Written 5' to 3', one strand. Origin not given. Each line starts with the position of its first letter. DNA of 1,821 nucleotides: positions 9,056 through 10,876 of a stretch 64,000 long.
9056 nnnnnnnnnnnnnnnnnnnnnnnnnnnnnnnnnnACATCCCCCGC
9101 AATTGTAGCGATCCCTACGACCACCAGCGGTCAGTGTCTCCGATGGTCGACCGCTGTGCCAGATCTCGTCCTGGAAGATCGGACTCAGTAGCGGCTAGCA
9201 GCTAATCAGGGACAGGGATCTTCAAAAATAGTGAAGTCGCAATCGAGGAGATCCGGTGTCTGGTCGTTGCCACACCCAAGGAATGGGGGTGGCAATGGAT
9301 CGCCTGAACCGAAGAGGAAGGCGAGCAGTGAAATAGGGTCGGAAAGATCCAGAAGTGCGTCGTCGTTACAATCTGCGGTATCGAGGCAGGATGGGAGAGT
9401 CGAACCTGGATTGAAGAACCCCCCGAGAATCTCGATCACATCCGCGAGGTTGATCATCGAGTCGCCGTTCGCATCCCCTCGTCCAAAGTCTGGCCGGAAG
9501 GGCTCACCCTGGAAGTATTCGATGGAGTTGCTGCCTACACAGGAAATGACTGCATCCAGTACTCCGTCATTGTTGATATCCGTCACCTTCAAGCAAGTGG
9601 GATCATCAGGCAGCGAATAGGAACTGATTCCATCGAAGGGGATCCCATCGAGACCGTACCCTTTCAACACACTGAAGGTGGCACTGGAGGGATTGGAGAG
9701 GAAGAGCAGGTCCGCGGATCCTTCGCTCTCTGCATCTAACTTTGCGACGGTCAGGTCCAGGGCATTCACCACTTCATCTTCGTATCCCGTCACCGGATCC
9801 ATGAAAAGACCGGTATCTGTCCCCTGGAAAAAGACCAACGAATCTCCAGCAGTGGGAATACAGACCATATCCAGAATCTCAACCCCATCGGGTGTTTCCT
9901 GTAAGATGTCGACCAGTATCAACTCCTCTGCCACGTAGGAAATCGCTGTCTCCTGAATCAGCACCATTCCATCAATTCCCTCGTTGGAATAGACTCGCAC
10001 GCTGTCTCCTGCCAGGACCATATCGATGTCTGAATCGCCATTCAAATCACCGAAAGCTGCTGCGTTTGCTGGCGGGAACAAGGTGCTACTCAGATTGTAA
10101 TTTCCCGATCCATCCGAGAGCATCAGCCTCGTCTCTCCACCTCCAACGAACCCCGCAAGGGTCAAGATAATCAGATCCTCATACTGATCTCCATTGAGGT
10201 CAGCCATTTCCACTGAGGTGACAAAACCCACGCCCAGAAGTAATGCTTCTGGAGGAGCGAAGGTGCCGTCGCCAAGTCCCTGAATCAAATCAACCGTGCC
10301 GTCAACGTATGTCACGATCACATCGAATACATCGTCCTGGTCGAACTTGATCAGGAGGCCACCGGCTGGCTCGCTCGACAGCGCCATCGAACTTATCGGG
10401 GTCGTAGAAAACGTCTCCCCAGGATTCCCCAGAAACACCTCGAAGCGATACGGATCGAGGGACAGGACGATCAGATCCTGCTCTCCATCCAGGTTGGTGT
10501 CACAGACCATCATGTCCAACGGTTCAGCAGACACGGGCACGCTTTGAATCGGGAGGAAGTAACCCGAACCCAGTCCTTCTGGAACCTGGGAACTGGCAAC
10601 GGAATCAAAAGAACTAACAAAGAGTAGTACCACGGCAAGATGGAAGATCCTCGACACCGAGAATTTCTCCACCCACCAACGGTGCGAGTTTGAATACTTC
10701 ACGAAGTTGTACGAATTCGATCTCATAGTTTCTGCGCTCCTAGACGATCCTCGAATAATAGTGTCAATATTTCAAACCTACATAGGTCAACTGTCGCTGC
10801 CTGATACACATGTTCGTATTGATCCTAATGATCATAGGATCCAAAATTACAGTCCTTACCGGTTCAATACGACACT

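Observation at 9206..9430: Shared ~75-aa C-terminal dockerin-like, Cys-rich module on three otherwise different secreted proteins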

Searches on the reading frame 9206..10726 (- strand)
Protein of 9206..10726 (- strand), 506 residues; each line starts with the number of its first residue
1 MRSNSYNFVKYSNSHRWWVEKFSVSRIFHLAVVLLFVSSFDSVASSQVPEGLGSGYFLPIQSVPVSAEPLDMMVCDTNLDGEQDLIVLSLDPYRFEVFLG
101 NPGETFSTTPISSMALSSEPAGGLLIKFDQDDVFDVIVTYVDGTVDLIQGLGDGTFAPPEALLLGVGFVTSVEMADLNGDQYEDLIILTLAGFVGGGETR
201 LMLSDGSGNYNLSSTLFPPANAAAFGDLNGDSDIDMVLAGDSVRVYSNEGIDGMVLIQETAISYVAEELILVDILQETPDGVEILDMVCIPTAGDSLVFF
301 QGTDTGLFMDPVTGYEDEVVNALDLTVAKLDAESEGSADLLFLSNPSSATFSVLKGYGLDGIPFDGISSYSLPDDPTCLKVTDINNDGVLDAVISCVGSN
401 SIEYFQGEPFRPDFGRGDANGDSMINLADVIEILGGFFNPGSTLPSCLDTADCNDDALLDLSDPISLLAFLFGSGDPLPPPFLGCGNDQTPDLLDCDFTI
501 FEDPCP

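Call 5: search_protein_families(library=pfam, proteins=[window:9206-10726:-], max_evalue=1)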
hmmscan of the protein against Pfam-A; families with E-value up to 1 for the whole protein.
window:9206-10726:- (506 aa): 4 families
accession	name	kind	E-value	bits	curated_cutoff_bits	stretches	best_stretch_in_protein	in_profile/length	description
PF13517.12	FG-GAP_3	-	1.8e-16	60.9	26.9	5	128-186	2-60/61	FG-GAP-like repeat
PF16743.10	PliI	-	0.0017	18.4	27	0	167-191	57-81/123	Periplasmic lysozyme inhibitor of I-type lysozyme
PF00404.24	Dockerin_1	-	0.016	15.8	22.9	0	417-456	2-41/57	Dockerin type I domain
PF01839.29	FG-GAP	-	0.6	10.5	22.1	1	168-187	1-20/37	FG-GAP repeat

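Call 6: search_protein_families(library=ncbifam, proteins=[window:9206-10726:-], max_evalue=1)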
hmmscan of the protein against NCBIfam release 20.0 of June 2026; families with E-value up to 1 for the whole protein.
window:9206-10726:- (506 aa): 2 families
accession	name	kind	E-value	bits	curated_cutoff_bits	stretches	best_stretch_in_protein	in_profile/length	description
NF047539.1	XAC2610_fam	domain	0.00043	20.7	35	0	172-199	1-28/89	XAC2610-related protein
NF040734.1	CC-COOH_SaoC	equivalog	0.049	13.4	80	0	172-240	50-118/148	Cys-Cys-COOH (seleno)protein SaoC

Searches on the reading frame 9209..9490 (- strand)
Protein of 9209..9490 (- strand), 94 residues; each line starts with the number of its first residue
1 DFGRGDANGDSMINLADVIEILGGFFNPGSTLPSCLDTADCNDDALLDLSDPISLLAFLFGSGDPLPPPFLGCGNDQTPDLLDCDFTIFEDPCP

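Call 9: find_homologous_proteins(query=A1, max_evalue=0.001)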
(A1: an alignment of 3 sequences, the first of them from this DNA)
Query A1 (3 sequences) (94 aa, profile of the alignment): 174 proteins with E <= 0.001 among 350 candidates; the best 120 are listed.
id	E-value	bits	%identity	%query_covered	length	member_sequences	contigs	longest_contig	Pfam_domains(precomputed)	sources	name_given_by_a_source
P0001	2.4e-34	135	49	93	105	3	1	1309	-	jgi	jgi:hypothetical protein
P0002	5.4e-28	115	58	63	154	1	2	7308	PF00801.27,PF00404.25,PF18911.7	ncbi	ncbi:MAG: PKD domain-containing protein, partial [Planctomycetota bacterium]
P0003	7.5e-28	114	55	88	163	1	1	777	-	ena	-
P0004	1.7e-26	110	55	89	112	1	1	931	PF00404.25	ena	-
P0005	1.9e-25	107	44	95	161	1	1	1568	-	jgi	jgi:hypothetical protein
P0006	3.1e-25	106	54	89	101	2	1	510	-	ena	-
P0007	5.7e-25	105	49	88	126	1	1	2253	-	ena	-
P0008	5.8e-25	105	47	88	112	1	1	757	-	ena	-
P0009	5.8e-25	105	44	89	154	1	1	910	-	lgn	-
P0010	6.2e-25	105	36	85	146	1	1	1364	-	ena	-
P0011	7.5e-25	105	58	99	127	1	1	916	-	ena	-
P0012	1.8e-24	104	47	88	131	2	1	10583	-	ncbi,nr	ncbi:MAG: hypothetical protein VYD70_00660, partial [Planctomycetota bacterium]|nr:hypothetical prot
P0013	1.9e-24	103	43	89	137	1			-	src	-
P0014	7.1e-24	102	45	88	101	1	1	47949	-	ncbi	-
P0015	1.1e-23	101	54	89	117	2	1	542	-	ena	-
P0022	1.4e-22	97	48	89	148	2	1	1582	-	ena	-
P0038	3.6e-21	93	39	89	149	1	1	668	PF00404.25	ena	-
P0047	9.4e-21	92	41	93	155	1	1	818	-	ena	-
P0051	1.5e-20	91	48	84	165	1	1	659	-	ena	-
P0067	3.2e-19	87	42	89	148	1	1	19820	PF11638.14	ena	-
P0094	1.3e-17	82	47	90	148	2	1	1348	PF00404.25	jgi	jgi:hypothetical protein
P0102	3.8e-17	80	39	89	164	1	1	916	-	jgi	jgi:hypothetical protein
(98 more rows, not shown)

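Call 82: search_protein_families(library=ncbifam, proteins=[P0003, P0005, P0009, P0047, P0051, P0102, P0038, P0022, P0067, P0094], max_evalue=0.001)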
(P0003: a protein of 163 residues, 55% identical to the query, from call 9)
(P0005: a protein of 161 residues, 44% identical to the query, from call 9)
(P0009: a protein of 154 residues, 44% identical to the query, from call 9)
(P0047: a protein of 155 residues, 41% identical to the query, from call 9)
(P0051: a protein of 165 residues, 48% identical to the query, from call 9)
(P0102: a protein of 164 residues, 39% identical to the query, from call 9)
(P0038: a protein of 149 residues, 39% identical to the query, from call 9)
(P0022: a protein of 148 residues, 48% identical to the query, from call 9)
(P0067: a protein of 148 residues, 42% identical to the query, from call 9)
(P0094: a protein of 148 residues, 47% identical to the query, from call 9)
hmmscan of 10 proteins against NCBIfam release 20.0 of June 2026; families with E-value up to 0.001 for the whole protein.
P0003 (163 aa): 0 families

P0005 (161 aa): 0 families

P0009 (154 aa): 0 families

P0047 (155 aa): 0 families

P0051 (165 aa): 0 families

P0102 (164 aa): 1 family
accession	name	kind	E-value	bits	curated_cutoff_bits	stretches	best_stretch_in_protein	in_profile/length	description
NF041518.1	choice_anch_Q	domain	9e-10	38.7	25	1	25-68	11-56/58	choice-of-anchor Q domain-containing protein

P0038 (149 aa): 0 families

P0022 (148 aa): 0 families

P0067 (148 aa): 0 families

P0094 (148 aa): 0 families
